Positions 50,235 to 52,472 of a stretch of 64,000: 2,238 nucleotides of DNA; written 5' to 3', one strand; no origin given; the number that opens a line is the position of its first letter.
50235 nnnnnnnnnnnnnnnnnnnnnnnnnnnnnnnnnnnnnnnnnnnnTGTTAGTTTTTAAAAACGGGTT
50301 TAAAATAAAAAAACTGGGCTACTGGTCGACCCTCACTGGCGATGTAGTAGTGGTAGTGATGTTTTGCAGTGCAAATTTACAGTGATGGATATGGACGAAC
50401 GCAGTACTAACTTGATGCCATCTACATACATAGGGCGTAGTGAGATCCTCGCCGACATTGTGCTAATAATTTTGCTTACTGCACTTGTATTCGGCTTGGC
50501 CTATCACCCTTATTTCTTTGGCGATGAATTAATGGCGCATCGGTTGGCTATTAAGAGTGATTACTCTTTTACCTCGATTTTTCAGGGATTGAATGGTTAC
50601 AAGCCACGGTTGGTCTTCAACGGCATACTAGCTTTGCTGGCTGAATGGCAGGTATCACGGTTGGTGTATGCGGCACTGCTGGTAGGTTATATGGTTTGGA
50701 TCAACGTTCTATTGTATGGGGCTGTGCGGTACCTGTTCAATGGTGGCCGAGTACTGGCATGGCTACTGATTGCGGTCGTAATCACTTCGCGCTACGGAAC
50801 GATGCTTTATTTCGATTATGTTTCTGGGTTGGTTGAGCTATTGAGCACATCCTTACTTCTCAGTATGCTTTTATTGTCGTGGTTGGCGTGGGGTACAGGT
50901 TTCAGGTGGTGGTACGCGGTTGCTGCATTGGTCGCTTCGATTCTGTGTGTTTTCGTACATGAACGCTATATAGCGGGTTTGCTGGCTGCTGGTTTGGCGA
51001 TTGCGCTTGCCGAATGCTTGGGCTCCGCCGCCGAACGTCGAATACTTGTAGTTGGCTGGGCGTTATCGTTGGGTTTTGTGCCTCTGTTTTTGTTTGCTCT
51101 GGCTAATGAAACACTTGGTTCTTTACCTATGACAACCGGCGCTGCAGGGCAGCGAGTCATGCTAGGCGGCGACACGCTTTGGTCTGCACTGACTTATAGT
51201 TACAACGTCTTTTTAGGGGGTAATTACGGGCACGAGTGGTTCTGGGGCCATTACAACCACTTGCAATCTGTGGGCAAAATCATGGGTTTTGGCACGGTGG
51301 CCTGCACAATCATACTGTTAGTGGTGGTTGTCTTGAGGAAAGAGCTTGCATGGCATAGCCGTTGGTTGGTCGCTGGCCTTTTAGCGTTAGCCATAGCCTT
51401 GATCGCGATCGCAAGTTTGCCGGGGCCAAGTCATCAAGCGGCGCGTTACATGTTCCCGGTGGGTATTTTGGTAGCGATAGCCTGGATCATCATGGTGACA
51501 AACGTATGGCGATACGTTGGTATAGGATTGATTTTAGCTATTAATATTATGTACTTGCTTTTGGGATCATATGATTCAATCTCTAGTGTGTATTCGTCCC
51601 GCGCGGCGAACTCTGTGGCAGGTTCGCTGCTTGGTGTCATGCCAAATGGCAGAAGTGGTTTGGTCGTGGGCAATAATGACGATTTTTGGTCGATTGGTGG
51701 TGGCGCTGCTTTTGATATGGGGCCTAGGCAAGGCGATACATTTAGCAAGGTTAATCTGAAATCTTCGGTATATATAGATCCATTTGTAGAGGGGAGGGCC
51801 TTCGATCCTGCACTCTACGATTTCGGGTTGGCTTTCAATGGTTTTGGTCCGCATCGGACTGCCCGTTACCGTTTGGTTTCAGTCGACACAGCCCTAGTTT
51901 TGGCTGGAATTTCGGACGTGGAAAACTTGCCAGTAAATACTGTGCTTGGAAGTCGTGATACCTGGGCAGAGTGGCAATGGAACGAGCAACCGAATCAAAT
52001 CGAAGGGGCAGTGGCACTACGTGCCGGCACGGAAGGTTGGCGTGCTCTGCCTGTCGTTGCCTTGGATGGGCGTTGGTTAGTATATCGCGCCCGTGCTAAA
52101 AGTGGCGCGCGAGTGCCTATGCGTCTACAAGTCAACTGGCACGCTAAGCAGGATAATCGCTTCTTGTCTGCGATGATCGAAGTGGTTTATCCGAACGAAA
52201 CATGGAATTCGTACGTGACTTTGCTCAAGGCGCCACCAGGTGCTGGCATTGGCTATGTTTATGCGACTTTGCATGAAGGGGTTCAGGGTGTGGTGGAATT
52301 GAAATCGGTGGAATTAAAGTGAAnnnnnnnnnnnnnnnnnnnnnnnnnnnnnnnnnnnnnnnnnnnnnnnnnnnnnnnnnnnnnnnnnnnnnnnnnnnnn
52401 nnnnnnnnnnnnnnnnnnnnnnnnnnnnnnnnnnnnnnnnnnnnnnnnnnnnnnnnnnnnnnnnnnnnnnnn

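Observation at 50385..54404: Gtr-type three-component module (GT-C-like membrane protein, GtrB-like, GtrA-like) with a methyltransferase wedged between GtrB and GtrA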

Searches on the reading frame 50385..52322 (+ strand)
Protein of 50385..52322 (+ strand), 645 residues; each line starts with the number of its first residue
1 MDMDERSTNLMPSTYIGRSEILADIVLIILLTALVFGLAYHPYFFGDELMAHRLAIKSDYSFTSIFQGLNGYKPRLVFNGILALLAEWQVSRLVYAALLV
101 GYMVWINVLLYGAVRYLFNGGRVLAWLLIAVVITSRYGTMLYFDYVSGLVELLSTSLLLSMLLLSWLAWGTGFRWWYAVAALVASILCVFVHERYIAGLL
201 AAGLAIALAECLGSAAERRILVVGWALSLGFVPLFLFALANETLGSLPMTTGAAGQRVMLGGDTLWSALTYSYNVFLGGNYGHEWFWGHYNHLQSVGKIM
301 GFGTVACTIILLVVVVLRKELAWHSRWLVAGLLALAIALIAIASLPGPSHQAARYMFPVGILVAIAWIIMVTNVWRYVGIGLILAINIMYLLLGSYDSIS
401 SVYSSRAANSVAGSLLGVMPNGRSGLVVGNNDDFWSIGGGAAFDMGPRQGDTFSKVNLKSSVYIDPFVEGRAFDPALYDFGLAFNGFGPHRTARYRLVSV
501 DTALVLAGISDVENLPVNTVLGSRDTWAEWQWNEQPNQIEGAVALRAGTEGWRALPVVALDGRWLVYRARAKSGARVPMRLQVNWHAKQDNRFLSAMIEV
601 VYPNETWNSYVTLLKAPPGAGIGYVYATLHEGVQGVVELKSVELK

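Call 3: search_protein_families(library=pfam, proteins=[window:50385-52322:+], max_evalue=0.01)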
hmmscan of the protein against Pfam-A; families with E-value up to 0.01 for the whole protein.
window:50385-52322:+ (645 aa): 0 families

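Call 4: search_protein_families(library=ncbifam, proteins=[window:50385-52322:+], max_evalue=0.01)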
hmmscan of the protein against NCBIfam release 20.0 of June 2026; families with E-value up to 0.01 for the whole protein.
window:50385-52322:+ (645 aa): 0 families

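Call 9: find_homologous_proteins(query=window:50385-52322:+)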
Query window:50385-52322:+ (645 aa): 44 proteins with E <= 0.001 among 8000 candidates.
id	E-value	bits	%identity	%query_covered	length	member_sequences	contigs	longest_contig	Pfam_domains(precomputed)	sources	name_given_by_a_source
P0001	0.0e+0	1430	100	100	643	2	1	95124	-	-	-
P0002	0.0e+0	1042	71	100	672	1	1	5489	-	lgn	-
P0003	0.0e+0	1022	70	99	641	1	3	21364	-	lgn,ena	-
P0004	0.0e+0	1011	68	100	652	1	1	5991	-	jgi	jgi:hypothetical protein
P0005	6.5e-288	975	67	98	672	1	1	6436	-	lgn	-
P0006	3.3e-284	963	66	100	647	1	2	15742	-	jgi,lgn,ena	-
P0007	4.1e-279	946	64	100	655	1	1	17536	-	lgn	-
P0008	2.0e-270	917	62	100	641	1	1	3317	-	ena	-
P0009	1.9e-267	907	63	99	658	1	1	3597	-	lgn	-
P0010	5.8e-265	899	63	97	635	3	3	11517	-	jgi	jgi:hypothetical protein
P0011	1.3e-262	891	63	97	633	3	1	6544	-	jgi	-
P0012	2.2e-261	887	61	100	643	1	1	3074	-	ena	-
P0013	2.8e-261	887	64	99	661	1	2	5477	-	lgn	-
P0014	7.7e-261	885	61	100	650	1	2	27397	-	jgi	jgi:hypothetical protein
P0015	4.8e-258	876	61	95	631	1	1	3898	-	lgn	-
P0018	4.4e-248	843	59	100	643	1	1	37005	-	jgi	jgi:hypothetical protein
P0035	7.7e-166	571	54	77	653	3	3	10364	PF04138.21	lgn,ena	-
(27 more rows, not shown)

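Call 12: find_related_loci(query=A1, collection=genome_contigs, flank=10000)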
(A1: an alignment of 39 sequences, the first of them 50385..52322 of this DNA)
Query A1 (645 aa) in genome_contigs; peptide patterns used: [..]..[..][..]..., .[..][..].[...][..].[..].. (x = any residue, [..] = any of these).
139 stretches matched a pattern; 14 encode a relative of the query (tblastn E <= 1e-3); 14 distinct loci.
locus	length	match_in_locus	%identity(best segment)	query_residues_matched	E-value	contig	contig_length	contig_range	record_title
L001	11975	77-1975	59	12-645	0e+0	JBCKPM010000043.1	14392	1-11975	Usitatibacteraceae bacterium isolate SLM_MC1B_68-O16 Node_43_length_14392_cov_76.228176, whole genome shotgun sequence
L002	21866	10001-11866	59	24-645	0e+0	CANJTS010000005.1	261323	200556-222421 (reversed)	MAG: Gammaproteobacteria bacterium isolate RH-26jul17-313 genome assembly, contig: RH-26jul17-C37, whole genome shotgun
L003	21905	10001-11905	35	21-645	1e-100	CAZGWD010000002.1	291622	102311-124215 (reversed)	MAG TPA_asm: uncultured Leptospirales bacterium isolate SRP302447_co4_375 genome assembly, contig: NODE_119_length_29162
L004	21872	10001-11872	34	16-644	2e-90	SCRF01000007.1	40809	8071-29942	MAG: Rhodanobacter sp. isolate FW021_bin.58 FW021_bin.58-3758, whole genome shotgun sequence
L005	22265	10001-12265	32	24-645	7e-69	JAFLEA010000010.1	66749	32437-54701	MAG: Lysobacterales bacterium isolate UWPOB_PSEUDO1 gnl_X_IFEAHGIA_10, whole genome shotgun sequence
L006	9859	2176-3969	30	40-644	1e-66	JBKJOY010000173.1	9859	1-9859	MAG: Thermomonas sp. isolate ant_bin.437 k117_533995, whole genome shotgun sequence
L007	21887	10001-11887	31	18-644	1e-65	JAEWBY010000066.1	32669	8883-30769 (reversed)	MAG: Proteobacteria bacterium isolate OH_PBB_271 k127_410097, whole genome shotgun sequence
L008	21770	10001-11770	33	29-629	1e-65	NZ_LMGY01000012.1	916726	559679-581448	Pseudoxanthomonas sp. Root630 contig_2, whole genome shotgun sequence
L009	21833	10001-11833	31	39-644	5e-63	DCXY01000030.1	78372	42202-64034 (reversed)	MAG TPA_asm: Stenotrophomonas sp. UBA2124 UBA2124_contig_36, whole genome shotgun sequence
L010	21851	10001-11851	32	20-642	3e-62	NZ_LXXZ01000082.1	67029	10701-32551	Stenotrophomonas sepilia strain SM16975 SM16975_S3_L001_R1_001_(paired)_contig_65, whole genome shotgun sequence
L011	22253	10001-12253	34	24-645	7e-68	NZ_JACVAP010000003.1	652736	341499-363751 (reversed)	Xanthomonas sp. XNM01 NODE_3_length_652736_cov_74.038479, whole genome shotgun sequence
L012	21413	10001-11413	34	17-490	1e-57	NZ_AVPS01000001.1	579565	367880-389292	Lysobacter concretionis Ko07 = DSM 16239 strain Ko07 contig1, whole genome shotgun sequence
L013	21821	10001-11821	33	31-644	7e-61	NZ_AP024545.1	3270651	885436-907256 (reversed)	Noviluteimonas caseinilytica strain JCM32879 chromosome, complete genome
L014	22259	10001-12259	31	24-645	2e-51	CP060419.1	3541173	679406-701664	Pseudoxanthomonas sp. NC8 chromosome, complete genome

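Call 15: find_encoding_contigs(protein=P0001, flank=10000, max_places=3)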
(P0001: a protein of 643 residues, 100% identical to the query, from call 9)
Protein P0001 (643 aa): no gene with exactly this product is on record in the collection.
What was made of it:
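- Tried and rejected: Looking up the window's own MemX product in the assembly index found nothing (call 15).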

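Call 16: find_encoding_contigs(protein=P0035, flank=8000, max_places=3)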
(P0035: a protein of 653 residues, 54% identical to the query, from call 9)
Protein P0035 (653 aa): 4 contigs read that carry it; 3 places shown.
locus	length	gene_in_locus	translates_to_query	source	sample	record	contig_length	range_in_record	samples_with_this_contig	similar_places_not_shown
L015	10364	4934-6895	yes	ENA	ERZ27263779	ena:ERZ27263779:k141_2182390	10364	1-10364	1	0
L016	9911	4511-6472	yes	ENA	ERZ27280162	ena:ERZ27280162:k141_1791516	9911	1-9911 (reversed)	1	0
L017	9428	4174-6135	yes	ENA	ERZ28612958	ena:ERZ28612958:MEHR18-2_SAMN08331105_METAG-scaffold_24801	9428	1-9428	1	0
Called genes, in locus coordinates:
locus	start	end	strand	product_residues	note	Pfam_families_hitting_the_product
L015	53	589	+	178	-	PF22895:DUF7024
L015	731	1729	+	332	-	PF00106:adh_short (weak), PF01073:3Beta_HSD, PF01370:Epimerase, PF02719:Polysacc_synt_2, PF04321:RmlD_sub_bind, PF16363:GDP_Man_Dehyd, PF13460:NAD_binding_10, PF07993:NAD_binding_4, +1 more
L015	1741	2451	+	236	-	PF00483:NTP_transferase, PF12804:NTP_transf_3 (weak)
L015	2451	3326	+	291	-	PF01370:Epimerase, PF02719:Polysacc_synt_2 (faint), PF04321:RmlD_sub_bind, PF07993:NAD_binding_4 (faint), PF08659:KR (faint), PF16363:GDP_Man_Dehyd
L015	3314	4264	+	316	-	PF00535:Glycos_transf_2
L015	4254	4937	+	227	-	PF13489:Methyltransf_23, PF13847:Methyltransf_31, PF08241:Methyltransf_11, PF08242:Methyltransf_12, PF13649:Methyltransf_25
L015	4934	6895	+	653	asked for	PF04138:GtrA_DPMS_TM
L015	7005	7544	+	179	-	-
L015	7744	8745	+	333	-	PF13946:DUF4214 (weak), PF13578:Methyltransf_24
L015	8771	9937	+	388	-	-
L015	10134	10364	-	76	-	?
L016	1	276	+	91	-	?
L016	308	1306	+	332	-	PF00106:adh_short (weak), PF01073:3Beta_HSD, PF01370:Epimerase, PF02719:Polysacc_synt_2, PF04321:RmlD_sub_bind, PF16363:GDP_Man_Dehyd, PF13460:NAD_binding_10, PF07993:NAD_binding_4, +1 more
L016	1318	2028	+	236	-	PF00483:NTP_transferase, PF12804:NTP_transf_3 (weak)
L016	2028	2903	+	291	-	PF01370:Epimerase, PF02719:Polysacc_synt_2 (faint), PF04321:RmlD_sub_bind, PF07993:NAD_binding_4 (faint), PF08659:KR (faint), PF16363:GDP_Man_Dehyd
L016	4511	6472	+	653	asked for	PF04138:GtrA_DPMS_TM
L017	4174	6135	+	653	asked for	PF04138:GtrA_DPMS_TM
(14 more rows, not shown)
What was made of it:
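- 50385..52322 (+): MemX: a 645-aa polytopic protein and the predicted periplasmic GT-C-like transferase. It has 11 TM helices and is N-in. The invariant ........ loop covers residues 41-48. A C-terminal CBM-like beta-sandwich starts at about residue 420. Alternative starts are TTG 50364 and ATG 50391. GtrA::MemX fusion P0035: calls 9, 16.
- GtrA::MemX fusion with GtrB-MT directly upstream (L015, call 16). The GtrA::MemX fusion, with GtrB-MT directly upstream, argues for a direct functional link (call 16).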

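Call 18: find_encoding_contigs(protein=P0018, flank=10000, max_places=2)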
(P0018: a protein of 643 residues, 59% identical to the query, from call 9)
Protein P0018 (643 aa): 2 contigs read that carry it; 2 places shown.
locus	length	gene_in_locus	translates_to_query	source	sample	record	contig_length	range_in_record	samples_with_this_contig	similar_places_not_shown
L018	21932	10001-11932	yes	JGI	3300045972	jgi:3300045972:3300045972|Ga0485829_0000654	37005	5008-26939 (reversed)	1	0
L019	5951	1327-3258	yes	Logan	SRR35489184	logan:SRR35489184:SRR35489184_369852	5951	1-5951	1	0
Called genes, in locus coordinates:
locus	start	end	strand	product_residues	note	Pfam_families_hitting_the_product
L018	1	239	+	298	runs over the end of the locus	PF01370:Epimerase, PF04321:RmlD_sub_bind, PF16363:GDP_Man_Dehyd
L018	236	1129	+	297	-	PF00483:NTP_transferase, PF12804:NTP_transf_3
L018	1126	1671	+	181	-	PF00908:dTDP_sugar_isom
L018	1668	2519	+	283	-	PF01061:ABC2_membrane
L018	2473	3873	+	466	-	PF13476:AAA_23 (faint), PF00005:ABC_tran, PF14524:Wzt_C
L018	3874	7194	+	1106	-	PF13489:Methyltransf_23, PF13847:Methyltransf_31, PF08241:Methyltransf_11, PF08242:Methyltransf_12, PF13649:Methyltransf_25, PF00535:Glycos_transf_2, PF10111:Glyco_tranf_2_2, PF13641:Glyco_tranf_2_3, +4 more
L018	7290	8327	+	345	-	PF01370:Epimerase, PF04321:RmlD_sub_bind, PF16363:GDP_Man_Dehyd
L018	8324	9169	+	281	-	PF01073:3Beta_HSD (faint), PF01370:Epimerase, PF04321:RmlD_sub_bind, PF16363:GDP_Man_Dehyd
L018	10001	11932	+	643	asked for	-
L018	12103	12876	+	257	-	PF00483:NTP_transferase, PF12804:NTP_transf_3 (weak)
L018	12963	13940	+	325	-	PF01370:Epimerase, PF02719:Polysacc_synt_2, PF01073:3Beta_HSD (faint), PF16363:GDP_Man_Dehyd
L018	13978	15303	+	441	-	PF01041:DegT_DnrJ_EryC1, PF01212:Beta_elim_lyase (weak)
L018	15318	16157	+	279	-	PF03328:HpcH_HpaI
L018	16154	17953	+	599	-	PF02776:TPP_enzyme_N, PF00205:TPP_enzyme_M, PF02775:TPP_enzyme_C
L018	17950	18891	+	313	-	PF01370:Epimerase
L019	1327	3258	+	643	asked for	-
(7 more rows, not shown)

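Call 19: find_encoding_contigs(protein=P0014, flank=10000, max_places=2)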
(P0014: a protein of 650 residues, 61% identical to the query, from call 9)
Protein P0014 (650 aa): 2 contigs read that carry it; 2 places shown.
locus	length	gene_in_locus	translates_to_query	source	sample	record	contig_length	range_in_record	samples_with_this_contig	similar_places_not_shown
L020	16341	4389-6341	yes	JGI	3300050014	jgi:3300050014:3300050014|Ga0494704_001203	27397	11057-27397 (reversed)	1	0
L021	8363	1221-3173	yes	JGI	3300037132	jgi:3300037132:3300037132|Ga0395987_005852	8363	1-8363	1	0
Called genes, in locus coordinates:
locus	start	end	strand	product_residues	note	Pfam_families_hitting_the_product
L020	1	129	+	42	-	?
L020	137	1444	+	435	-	PF00005:ABC_tran, PF13304:AAA_21 (faint), PF14524:Wzt_C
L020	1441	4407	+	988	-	PF02353:CMAS, PF05175:MTS, PF13489:Methyltransf_23, PF08241:Methyltransf_11, PF08242:Methyltransf_12, PF13649:Methyltransf_25, PF13847:Methyltransf_31, PF00535:Glycos_transf_2, +6 more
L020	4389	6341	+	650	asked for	-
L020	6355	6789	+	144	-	PF04138:GtrA_DPMS_TM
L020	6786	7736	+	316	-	PF00535:Glycos_transf_2, PF13641:Glyco_tranf_2_3 (weak)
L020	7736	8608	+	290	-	PF13489:Methyltransf_23, PF13847:Methyltransf_31, PF08241:Methyltransf_11, PF08242:Methyltransf_12, PF13649:Methyltransf_25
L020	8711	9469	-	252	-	PF00483:NTP_transferase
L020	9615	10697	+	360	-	PF13310:Virulence_RhuM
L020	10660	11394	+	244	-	PF18922:DUF5672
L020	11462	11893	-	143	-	PF02452:PemK_toxin (weak)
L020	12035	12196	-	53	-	-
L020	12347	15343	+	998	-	PF02450:LCAT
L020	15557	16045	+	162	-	PF00466:Ribosomal_L10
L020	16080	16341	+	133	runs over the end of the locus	PF16320:Ribosomal_L12_N, PF00542:Ribosomal_L12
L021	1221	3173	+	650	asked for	-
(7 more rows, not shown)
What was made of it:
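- MemX-GtrA-GtrB-MT in a different order (L020, call 19). L020 has MemX-GtrA-GtrB-MT contiguous (call 19).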

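Call 20: predict_structure(alignment_id=A1)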
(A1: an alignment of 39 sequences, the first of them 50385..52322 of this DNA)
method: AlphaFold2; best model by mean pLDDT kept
length: 645 residues; sequences in the alignment: 39
mean_pLDDT: 89.2   pTM: 0.83
mean pLDDT of the five models: 89.2, 87.7, 87.6, 87.6, 87.2
residues with pLDDT >= 90: 415; 70-90: 206; 50-70: 9; < 50: 15
segments of 3 or more residues with pLDDT < 50: 1-15
pLDDT, mean of each block of 10 residues (from residue 1): 34 58 95 93 92 93 94 93 96 96 98 91 96 92 93 98 93 91 98 95 94 84 96 96 84 71 90 92 81 88 93 92 87 96 86 91 95 92 94 88 92 86 90 88 79 93 89 84 87 88 83 81 94 92 92 94 91 82 93 92 90 88 95 90 93
secondary structure, 60 per line:
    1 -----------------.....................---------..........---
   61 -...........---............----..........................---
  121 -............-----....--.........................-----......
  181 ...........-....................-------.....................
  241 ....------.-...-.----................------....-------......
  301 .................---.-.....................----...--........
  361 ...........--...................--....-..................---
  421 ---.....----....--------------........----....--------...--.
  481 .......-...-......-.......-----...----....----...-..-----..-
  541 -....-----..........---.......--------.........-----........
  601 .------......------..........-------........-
elements in order: H18-38 H48-57 H62-72 H76-87 H92-117 H122-133 H139-142 H145-169 H175-191 H193-212 H220-244 H262-277 H284-287 H295-317 H323-343 H353-370 H374-392 H395-398 H400-417 E424-428 H433-436 H451-458 E463-466 E480-487 E493-498 H500-506 E519-522 E542-545 E551-556 H557-560 E564-570 E579-587 E593-601 E608-613 E620-629 E637-644
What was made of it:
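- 50385..52322 (+): AF2 model with pLDDT 89: call 20.
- AF2 model with pLDDT 89 and pTM 0.83 (call 20).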

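Call 22: search_solved_structures(query=A1, max_evalue=10)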
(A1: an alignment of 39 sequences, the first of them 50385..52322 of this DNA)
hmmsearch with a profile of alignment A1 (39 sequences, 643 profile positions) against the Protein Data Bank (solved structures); distinct sequences matched with E-value up to 10: 0.
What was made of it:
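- On Known GT-C sequence families (GT39/PMT, PMT_2, GT83 ArnT, GT87, YfhO, Glucos_trans_II and others): A profile search of PDB sequences found nothing at E<=10 (call 22).
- Tried and rejected: A profile search of PDB sequences (call 22).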

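Call 26: fold_search(model_id=the predicted structure, library=pdb)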
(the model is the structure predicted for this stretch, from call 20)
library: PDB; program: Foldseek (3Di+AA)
matches with E <= 10: 1208; with E <= 0.001: 25
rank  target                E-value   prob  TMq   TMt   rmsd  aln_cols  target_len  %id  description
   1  6x0o                  7.2e-06  1.00  0.31  0.22  17.2       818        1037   12  Single-Particle Cryo-EM Structure of Arabinosyltransferase EmbB from Mycobacterium smegmatis (released 2020-06-10)
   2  7bvc_B                7.9e-06  1.00  0.39  0.27  20.5       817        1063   13  Cryo-EM structure of Mycobacterium smegmatis arabinosyltransferase EmbA-EmbB-AcpM2 in complex with ethambutol (released 2020-04-29)
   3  6wby                  5.6e-05  1.00  0.33  0.20  17.8       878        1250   13  Single-Particle Cryo-EM Structure of Arabinofuranosyltransferase AftD from Mycobacteria, Mutant R1389S Class 2 (released 2020-05-13)
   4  2zew_A                2.7e-04  1.00  0.16  0.57   5.9       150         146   15  Family 16 Cabohydrate Binding Domain Module 1 (released 2008-03-04)
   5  3wno_A                3.2e-04  1.00  0.12  0.11   9.3       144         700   19  D308A mutant of Bacillus circulans T-3040 cycloisomaltooligosaccharide glucanotransferase complexed with cycloisomalto (released 2014-02-05)
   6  3wnl_A                3.2e-04  1.00  0.14  0.13  13.4       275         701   13  D308A mutant of Bacillus circulans T-3040 cycloisomaltooligosaccharide glucanotransferase complexed with isomaltohexao (released 2014-02-05)
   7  2zey_A                3.3e-04  1.00  0.17  0.61   4.9       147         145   14  Family 16 carbohydrate binding module (released 2008-03-04)
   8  1h6x                  3.6e-04  1.00  0.17  0.57   4.8       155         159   12  The role of conserved amino acids in the cleft of the C-terminal family 22 carbohydrate binding module of Clostridium th (released 2002-06-27)
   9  3oeb_A                4.0e-04  1.00  0.17  0.63   4.5       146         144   13  Crystal structure of the Q121E mutant of C.polysaccharolyticus CBM16-1 bound to mannopentaose (released 2010-08-25)
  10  3wnk                  4.1e-04  1.00  0.14  0.13   9.6       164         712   17  Crystal Structure of Bacillus circulans T-3040 cycloisomaltooligosaccharide glucanotransferase (released 2014-02-05)
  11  8a28_A                4.7e-04  1.00  0.13  0.20  25.7       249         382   12  Structure of the astacin zymogen of LAST-MAM from Limulus polyphemus (released 2022-10-19)
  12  2zew_B                5.2e-04  1.00  0.16  0.54   5.7       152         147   14  Family 16 Cabohydrate Binding Domain Module 1 (released 2008-03-04)
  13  9jsi_F                5.9e-04  1.00  0.15  0.18   5.4       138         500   14  Clostridium perfringens iota toxin pore Ib in prepore II state (released 2025-05-14)
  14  9jsk_E                6.4e-04  1.00  0.14  0.18   5.0       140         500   16  Clostridium perfringens iota toxin pore Ib in prepore IV state (released 2025-05-14)
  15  3wnn_A                6.4e-04  1.00  0.12  0.11   6.7       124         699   20  D308A mutant of Bacillus circulans T-3040 cycloisomaltooligosaccharide glucanotransferase complexed with isomaltooctao (released 2014-02-05)
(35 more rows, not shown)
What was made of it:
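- They are followed by CBM16, CBM22 and CBM11 modules matching the C-terminal domain (call 26).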

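Call 52: search_protein_families(library=pfam, alignment_id=A1, max_evalue=1)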
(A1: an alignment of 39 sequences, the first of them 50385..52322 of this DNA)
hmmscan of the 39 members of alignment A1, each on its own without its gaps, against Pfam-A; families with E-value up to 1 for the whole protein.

A. member 1, window:50385-52322:+ (645 aa): 1 family
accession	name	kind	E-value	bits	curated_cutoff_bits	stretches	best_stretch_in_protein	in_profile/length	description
PF16945.10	Phage_r1t_holin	-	0.12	12.9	26.9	1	406-442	11-47/72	Putative lactococcus lactis phage r1t holin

B. families by the number of members that match (of 39 scanned): 17 families
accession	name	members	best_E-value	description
PF18885.6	DUF5648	2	5.9e-13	Domain of unknown function (DUF5648)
PF04138.20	GtrA_DPMS_TM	1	2e-21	GtrA/DPMS, transmembrane domain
PF20403.5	DUF6693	1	0.0064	Family of unknown function (DUF6693)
PF19845.4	DUF6320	1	0.0065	Family of unknown function (DUF6320)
PF16466.10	DUF5047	1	0.022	Domain of unknown function (DUF5047)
PF03203.19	MerC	1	0.029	MerC mercury resistance protein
PF17741.6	DUF5578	1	0.052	Family of unknown function (DUF5578)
PF14360.12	PAP2_C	1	0.061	PAP2 superfamily C-terminal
PF25182.1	NonGDSL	1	0.098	Non-GDSL lipase-like family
PF11120.13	CBP_BcsF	1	0.11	Cellulose biosynthesis protein BcsF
PF16945.10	Phage_r1t_holin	1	0.12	Putative lactococcus lactis phage r1t holin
PF17963.7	Big_9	1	0.14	Bacterial Ig domain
PF03174.19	CHB_HEX_C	1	0.21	Chitobiase/beta-hexosaminidase C-terminal domain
PF25671.1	T4_Tape_measure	1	0.3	Phage T4-tail tape measure protein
PF13789.11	DUF4181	1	0.35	Domain of unknown function (DUF4181)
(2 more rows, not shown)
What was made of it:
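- Tried and rejected: Pfam on all 39 family members at E<=1 (call 52).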
